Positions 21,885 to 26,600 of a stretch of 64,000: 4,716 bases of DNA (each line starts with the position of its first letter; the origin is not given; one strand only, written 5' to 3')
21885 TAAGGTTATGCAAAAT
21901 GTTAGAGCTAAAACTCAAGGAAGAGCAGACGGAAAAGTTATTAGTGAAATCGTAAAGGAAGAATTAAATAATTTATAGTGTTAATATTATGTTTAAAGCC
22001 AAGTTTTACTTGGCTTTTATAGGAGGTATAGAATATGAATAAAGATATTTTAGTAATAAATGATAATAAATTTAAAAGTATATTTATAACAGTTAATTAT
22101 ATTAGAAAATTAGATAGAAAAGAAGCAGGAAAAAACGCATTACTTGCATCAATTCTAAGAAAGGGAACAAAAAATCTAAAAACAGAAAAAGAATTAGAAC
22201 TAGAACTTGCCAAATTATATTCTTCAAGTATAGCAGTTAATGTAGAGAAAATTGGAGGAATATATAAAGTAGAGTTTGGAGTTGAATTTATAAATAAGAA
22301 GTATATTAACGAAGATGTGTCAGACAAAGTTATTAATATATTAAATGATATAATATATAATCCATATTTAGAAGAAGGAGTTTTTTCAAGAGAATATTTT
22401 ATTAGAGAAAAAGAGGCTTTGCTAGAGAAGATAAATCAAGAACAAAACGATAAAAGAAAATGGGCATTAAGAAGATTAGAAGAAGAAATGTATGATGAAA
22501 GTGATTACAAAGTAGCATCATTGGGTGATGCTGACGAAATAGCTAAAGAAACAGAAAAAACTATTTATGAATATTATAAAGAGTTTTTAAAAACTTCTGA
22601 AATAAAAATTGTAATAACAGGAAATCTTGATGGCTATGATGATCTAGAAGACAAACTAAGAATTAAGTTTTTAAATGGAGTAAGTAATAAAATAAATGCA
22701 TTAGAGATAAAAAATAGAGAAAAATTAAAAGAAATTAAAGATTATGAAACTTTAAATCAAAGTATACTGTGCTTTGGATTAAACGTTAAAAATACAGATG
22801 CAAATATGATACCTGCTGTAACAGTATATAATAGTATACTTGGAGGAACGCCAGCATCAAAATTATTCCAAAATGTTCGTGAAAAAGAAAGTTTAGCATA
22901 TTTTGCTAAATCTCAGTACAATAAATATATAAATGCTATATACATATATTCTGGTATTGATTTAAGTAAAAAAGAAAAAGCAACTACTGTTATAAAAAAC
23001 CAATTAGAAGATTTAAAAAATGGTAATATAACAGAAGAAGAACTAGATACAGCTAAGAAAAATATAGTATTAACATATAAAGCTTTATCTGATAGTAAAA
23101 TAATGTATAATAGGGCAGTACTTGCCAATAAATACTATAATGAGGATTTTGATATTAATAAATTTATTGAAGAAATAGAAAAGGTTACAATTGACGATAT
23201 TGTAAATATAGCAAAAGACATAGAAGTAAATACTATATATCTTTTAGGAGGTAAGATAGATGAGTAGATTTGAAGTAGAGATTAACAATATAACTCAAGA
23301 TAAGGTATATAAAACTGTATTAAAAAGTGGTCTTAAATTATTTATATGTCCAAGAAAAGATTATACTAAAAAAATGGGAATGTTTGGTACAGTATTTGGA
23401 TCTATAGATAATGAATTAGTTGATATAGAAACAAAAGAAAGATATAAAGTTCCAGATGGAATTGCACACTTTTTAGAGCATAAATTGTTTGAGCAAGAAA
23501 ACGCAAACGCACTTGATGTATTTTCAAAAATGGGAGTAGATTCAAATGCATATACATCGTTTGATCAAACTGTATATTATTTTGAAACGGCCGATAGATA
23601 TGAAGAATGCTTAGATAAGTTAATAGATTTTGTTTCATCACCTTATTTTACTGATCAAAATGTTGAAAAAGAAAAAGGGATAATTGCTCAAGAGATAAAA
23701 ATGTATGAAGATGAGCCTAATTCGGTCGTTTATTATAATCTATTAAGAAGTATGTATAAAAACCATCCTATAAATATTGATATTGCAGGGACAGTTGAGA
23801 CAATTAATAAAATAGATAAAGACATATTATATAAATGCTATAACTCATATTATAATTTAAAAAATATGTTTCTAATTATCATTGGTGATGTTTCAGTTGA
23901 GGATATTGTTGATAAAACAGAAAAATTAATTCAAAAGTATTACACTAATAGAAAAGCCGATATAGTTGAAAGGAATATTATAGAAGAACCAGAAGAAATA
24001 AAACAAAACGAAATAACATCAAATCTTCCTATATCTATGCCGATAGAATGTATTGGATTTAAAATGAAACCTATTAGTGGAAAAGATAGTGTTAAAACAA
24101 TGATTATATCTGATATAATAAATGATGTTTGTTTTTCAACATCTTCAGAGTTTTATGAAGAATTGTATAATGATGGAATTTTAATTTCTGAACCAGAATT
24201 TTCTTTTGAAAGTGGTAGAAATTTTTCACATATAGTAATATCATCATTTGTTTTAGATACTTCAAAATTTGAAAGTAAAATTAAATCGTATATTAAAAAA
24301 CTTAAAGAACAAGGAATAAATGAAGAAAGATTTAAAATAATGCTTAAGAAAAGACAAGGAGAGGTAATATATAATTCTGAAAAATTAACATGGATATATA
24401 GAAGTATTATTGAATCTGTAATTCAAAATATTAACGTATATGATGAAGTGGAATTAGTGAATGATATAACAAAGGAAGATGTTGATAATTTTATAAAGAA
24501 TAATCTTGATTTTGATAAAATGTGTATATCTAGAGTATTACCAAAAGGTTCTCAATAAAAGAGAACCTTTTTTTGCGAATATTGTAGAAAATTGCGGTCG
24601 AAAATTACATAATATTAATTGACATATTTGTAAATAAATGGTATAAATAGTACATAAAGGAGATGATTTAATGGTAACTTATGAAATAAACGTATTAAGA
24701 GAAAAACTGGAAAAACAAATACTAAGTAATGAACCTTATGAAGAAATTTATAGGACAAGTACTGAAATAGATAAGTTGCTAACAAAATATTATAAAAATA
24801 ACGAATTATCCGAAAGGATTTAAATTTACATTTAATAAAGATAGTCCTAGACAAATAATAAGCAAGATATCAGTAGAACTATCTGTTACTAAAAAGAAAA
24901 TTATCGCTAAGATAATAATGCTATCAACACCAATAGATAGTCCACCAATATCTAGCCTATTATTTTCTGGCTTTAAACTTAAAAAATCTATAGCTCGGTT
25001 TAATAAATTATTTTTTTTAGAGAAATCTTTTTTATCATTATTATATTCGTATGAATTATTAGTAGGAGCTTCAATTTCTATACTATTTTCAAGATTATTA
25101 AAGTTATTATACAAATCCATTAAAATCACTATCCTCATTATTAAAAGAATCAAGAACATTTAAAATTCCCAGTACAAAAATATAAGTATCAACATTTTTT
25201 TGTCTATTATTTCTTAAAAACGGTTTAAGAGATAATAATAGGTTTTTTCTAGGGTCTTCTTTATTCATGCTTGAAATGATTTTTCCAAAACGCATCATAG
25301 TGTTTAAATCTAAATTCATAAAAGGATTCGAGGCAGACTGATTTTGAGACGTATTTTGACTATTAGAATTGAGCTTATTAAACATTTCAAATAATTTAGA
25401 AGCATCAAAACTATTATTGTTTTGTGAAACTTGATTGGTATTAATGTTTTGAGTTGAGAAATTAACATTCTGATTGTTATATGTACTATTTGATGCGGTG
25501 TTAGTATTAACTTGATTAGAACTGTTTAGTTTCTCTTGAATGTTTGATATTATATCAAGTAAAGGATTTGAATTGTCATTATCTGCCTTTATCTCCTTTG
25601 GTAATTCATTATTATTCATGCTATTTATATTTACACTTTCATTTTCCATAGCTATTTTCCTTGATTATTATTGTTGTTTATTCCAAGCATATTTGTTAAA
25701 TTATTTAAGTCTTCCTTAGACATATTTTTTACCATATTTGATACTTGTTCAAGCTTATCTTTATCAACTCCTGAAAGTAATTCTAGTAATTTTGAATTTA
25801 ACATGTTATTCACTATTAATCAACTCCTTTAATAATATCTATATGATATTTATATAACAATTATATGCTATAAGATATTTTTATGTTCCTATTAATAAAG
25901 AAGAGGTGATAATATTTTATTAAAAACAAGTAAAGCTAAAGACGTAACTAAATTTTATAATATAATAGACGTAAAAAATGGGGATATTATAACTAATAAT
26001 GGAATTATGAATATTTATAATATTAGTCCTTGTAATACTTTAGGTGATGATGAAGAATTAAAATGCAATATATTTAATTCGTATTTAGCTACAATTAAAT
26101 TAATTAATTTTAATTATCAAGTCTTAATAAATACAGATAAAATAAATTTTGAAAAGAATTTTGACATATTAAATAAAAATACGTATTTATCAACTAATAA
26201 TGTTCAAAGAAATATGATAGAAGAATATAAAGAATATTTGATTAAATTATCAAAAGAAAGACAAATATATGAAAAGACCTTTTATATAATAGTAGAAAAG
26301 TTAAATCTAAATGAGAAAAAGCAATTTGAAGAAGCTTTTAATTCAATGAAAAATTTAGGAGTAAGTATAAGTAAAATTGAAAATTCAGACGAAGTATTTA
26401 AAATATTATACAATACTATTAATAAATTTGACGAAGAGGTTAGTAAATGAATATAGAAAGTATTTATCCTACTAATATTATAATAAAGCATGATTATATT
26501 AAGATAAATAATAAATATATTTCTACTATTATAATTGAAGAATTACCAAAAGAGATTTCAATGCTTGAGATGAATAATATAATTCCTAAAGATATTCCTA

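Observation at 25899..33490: Operon combining a conjugation-type VirB4 ATPase with a Tad-type TadZ-CpaF-TadB module, with no pilin, peptidase or DNA-processing genes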

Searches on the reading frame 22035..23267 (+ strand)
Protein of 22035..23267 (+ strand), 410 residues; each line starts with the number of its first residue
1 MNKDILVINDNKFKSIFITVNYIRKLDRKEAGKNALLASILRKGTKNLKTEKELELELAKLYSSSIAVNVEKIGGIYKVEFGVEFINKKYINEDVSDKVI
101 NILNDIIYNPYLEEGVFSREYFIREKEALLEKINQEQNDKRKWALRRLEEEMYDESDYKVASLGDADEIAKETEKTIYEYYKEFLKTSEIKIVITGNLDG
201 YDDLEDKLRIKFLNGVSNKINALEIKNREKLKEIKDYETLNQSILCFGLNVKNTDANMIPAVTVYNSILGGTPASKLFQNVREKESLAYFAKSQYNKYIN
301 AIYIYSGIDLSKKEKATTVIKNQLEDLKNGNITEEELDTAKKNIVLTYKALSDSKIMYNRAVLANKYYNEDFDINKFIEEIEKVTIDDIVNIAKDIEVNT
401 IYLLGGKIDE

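Call 76: search_protein_families(library=ncbifam, proteins=[window:22035-23267:+], max_evalue=0.001)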
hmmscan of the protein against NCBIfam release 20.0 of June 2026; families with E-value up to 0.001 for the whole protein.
window:22035-23267:+ (410 aa): 2 families
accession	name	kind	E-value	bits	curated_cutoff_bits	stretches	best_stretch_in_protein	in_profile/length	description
NF047422.1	YfmF_fam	equivalog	1.1e-98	330.8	285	1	5-406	5-411/412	EF-P 5-aminopentanol modification-associated protein YfmF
NF047421.1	YfmH_fam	equivalog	2.8e-07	30.1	250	1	98-396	110-410/425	EF-P 5-aminopentanol modification-associated protein YfmH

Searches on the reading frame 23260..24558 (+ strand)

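Call 76: search_protein_families(library=ncbifam, proteins=[window:23260-24558:+], max_evalue=0.001)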
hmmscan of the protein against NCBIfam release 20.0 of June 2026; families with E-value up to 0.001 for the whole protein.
window:23260-24558:+ (432 aa): 4 families
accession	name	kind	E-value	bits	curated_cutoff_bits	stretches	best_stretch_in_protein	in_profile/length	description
NF047421.1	YfmH_fam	equivalog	1.8e-119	399.7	250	1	13-429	7-424/425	EF-P 5-aminopentanol modification-associated protein YfmH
NF047422.1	YfmF_fam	equivalog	1.1e-14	54.2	285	1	129-249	118-240/412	EF-P 5-aminopentanol modification-associated protein YfmF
NF011681.0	PRK15101.1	equivalog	4.6e-11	41.5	765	1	66-369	84-400/961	pitrilysin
TIGR02110.1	PQQ_syn_pqqF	equivalog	3.1e-09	36.2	320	1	67-216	41-199/697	pyrroloquinoline quinone biosynthesis protein PqqF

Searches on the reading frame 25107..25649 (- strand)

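Call 5: search_protein_families(library=ncbifam, proteins=[window:25107-25649:-], max_evalue=0.1)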
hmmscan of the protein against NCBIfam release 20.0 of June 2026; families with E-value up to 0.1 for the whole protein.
window:25107-25649:- (180 aa): 0 families

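Call 39: search_protein_families(library=pfam, proteins=[window:25107-25649:-], max_evalue=1)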
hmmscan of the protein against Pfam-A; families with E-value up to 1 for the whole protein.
window:25107-25649:- (180 aa): 2 families
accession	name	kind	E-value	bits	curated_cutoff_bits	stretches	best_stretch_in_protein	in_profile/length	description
PF14357.11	DUF4404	-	0.09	13.9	27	1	14-67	10-63/83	Domain of unknown function (DUF4404)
PF02634.21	FdhD-NarQ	-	0.31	11.2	27.2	1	18-103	46-128/237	FdhD/NarQ family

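Call 47: search_protein_families(library=padloc, proteins=[window:25107-25649:-], max_evalue=0.01)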
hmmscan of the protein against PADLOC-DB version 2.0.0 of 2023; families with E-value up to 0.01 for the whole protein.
window:25107-25649:- (180 aa): 0 families

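Call 48: search_protein_families(library=phrogs, proteins=[window:25107-25649:-], max_evalue=0.01)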
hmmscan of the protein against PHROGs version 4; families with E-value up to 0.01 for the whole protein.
window:25107-25649:- (180 aa): 0 families

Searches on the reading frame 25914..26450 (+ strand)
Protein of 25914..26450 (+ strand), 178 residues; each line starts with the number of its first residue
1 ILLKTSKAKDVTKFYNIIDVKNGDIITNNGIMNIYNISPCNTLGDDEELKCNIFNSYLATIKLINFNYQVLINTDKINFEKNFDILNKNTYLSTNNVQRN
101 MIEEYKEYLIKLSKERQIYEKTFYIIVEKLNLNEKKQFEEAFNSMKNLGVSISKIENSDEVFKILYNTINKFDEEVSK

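Call 3: search_protein_families(library=pfam, proteins=[window:26007-26450:+], max_evalue=0.1)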
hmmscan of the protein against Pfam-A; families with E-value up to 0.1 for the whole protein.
window:26007-26450:+ (147 aa): 3 families
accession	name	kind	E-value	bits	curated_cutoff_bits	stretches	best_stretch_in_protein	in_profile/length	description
PF01935.23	DUF87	-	0.0039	17.7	23.2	1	28-141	74-186/220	Helicase HerA, central domain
PF12652.12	CotJB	-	0.018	15.6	29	1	51-98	11-58/76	CotJB protein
PF21426.3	GBS104-like_Ig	-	0.037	15.3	26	1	26-72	58-104/112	Tip pilin GBS104-like, Ig-like domain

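Call 5: search_protein_families(library=ncbifam, proteins=[window:25914-26450:+], max_evalue=0.1)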
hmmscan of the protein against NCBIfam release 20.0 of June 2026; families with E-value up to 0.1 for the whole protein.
window:25914-26450:+ (178 aa): 1 family
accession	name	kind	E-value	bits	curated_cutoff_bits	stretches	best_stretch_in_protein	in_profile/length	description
NF045975.1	VirB4_plasma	equivalog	5.7e-05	21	590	1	5-176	98-282/894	Mbov_0397 family ICE element conjugal transfer ATPase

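Call 39: search_protein_families(library=pfam, proteins=[window:25914-26450:+], max_evalue=1)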
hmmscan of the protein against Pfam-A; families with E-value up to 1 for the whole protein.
window:25914-26450:+ (178 aa): 3 families
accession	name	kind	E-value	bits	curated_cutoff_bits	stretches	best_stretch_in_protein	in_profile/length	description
PF01935.23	DUF87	-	0.0029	18.2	23.2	1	59-172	74-186/220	Helicase HerA, central domain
PF12652.12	CotJB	-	0.028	15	29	1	82-129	11-58/76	CotJB protein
PF21426.3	GBS104-like_Ig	-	0.032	15.5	26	1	52-103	53-104/112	Tip pilin GBS104-like, Ig-like domain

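Call 47: search_protein_families(library=padloc, proteins=[window:25914-26450:+], max_evalue=0.01)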
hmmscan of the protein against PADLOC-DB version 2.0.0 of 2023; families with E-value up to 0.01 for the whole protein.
window:25914-26450:+ (178 aa): 0 families

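Call 48: search_protein_families(library=phrogs, proteins=[window:25914-26450:+], max_evalue=0.01)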
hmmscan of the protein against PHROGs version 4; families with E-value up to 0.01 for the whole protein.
window:25914-26450:+ (178 aa): 0 families
